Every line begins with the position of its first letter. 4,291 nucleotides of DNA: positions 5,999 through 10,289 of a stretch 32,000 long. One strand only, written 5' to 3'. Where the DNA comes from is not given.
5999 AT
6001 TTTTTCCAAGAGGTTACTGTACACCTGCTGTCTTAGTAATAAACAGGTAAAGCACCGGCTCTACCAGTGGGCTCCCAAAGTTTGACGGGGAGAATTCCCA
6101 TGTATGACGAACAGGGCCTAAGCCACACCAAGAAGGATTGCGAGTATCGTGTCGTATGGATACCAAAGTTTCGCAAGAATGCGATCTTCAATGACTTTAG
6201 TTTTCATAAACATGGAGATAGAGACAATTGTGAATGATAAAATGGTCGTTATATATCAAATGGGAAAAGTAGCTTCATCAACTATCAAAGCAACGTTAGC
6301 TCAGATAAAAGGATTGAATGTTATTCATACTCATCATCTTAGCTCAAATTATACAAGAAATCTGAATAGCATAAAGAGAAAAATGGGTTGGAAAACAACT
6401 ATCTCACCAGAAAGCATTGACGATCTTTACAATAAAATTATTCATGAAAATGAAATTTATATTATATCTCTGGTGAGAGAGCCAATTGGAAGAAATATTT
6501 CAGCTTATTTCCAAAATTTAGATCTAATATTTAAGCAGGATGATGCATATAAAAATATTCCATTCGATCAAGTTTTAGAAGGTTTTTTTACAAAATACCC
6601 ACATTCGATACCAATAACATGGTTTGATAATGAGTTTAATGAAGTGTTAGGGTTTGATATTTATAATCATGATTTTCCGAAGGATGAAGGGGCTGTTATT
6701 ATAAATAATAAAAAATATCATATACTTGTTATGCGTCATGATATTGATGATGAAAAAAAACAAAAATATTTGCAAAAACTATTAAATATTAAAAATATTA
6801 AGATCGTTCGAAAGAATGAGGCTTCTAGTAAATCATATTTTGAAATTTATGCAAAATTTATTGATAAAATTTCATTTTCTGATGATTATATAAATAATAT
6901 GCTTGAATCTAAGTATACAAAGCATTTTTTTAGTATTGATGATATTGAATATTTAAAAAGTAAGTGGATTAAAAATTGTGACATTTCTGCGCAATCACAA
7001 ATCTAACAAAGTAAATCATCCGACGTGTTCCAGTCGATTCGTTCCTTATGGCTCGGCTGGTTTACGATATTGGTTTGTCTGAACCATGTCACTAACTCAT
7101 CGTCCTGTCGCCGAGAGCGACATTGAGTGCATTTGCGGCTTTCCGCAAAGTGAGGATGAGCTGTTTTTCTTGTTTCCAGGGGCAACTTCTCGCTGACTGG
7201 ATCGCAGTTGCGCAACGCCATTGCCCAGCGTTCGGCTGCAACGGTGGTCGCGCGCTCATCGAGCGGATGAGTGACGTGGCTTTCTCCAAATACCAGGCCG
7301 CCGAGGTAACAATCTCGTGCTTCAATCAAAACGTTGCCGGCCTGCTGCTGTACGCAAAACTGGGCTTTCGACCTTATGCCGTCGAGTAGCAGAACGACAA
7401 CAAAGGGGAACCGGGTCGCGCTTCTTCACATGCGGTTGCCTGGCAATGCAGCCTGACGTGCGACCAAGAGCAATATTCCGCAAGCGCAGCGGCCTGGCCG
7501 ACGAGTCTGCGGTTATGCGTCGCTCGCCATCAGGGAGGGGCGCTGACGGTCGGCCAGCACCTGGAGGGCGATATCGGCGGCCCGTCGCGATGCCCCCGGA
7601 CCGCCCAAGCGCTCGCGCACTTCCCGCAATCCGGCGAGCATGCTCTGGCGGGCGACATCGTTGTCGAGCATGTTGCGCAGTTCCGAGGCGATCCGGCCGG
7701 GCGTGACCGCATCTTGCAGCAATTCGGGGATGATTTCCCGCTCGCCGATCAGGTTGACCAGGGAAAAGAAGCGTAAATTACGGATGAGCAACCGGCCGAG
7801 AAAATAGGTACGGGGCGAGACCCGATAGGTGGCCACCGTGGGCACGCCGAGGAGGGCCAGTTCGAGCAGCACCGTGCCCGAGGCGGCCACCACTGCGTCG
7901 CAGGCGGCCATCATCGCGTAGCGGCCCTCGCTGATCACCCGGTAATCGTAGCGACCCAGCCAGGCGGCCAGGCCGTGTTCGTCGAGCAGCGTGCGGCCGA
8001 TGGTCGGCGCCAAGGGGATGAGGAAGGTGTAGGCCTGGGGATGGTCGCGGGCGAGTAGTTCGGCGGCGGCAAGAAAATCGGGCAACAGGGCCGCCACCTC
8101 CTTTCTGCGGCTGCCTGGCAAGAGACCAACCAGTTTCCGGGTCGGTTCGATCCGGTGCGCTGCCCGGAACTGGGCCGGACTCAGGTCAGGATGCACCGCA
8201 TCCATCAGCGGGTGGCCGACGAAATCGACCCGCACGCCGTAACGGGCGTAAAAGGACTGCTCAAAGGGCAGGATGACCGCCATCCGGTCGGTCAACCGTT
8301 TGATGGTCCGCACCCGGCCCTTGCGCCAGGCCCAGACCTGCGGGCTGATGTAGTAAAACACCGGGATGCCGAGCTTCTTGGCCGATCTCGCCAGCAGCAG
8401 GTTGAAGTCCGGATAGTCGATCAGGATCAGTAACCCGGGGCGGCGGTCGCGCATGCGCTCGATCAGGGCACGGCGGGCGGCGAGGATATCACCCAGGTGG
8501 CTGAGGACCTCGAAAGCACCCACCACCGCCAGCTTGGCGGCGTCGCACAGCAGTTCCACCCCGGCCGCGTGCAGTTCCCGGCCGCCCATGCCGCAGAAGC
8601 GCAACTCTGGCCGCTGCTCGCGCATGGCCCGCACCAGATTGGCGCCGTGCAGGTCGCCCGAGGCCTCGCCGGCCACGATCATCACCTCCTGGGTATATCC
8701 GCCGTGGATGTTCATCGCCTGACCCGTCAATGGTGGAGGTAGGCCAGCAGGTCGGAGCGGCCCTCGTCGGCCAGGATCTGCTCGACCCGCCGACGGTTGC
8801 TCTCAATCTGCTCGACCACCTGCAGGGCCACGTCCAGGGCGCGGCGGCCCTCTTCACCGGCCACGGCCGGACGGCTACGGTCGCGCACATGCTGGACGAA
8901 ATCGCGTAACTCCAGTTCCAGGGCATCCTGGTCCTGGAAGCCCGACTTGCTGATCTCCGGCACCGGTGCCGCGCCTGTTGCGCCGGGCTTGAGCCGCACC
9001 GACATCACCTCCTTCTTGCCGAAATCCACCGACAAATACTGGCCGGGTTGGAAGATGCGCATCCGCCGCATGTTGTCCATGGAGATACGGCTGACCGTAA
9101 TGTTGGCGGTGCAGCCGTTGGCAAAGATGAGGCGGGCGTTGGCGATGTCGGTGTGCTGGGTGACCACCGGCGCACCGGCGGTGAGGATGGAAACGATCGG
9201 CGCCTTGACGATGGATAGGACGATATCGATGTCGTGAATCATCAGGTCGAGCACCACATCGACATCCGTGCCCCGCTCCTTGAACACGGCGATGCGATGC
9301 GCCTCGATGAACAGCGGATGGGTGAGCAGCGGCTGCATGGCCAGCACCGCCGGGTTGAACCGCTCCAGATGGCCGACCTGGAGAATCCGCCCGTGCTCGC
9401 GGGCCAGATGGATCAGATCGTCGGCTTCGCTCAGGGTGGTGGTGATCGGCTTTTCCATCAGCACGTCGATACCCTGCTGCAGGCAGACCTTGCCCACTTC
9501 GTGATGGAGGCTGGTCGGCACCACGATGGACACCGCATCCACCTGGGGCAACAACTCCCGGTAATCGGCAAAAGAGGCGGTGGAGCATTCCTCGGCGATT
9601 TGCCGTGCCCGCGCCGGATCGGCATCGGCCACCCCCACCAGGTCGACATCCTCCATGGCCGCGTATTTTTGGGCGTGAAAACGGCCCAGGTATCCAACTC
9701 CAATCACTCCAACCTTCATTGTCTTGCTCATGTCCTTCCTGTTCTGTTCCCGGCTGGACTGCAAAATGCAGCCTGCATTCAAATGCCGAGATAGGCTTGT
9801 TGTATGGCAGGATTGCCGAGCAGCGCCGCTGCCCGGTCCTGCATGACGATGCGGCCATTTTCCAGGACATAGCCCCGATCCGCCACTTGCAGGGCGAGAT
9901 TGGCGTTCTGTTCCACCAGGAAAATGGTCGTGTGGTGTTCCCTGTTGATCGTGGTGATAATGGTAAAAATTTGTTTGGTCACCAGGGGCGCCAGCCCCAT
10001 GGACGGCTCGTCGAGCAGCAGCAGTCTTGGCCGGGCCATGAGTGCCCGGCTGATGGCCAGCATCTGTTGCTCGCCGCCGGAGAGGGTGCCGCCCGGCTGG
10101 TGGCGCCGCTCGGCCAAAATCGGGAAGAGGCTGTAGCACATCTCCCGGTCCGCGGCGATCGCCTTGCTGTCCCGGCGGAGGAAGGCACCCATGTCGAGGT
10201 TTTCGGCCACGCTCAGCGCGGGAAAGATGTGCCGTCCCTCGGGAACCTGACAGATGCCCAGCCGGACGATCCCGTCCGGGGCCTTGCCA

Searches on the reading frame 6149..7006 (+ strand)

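Call 45: search_protein_families(library=pfam, proteins=[window:6149-7006:+], max_evalue=0.00001)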
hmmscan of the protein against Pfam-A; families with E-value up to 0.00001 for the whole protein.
window:6149-7006:+ (285 aa): 1 family
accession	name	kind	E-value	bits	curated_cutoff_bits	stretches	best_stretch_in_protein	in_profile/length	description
PF10364.14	NKWYS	-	1.4e-19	70.9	25.1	1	141-262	18-139/139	Putative capsular polysaccharide synthesis protein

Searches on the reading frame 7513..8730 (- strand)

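Call 45: search_protein_families(library=pfam, proteins=[window:7513-8730:-], max_evalue=0.00001)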
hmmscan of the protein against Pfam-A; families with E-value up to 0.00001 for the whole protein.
window:7513-8730:- (405 aa): 1 family
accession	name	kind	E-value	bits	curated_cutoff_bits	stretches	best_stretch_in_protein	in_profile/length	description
PF02684.21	LpxB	-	7.9e-96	321.6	22.6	1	16-371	1-355/374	Lipid-A-disaccharide synthetase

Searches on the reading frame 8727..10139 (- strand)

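Call 45: search_protein_families(library=pfam, proteins=[window:8727-10139:-], max_evalue=0.00001)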
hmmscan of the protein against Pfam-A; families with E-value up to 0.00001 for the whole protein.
window:8727-10139:- (470 aa): 2 families
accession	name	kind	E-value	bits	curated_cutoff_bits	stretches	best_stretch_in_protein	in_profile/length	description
PF01408.29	GFO_IDH_MocA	-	7.7e-33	114.2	24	1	141-257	1-120/120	Oxidoreductase family, NAD-binding Rossmann fold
PF22725.1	GFO_IDH_MocA_C3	-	3.1e-06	27.6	27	1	295-362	45-116/124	GFO/IDH/MocA C-terminal domain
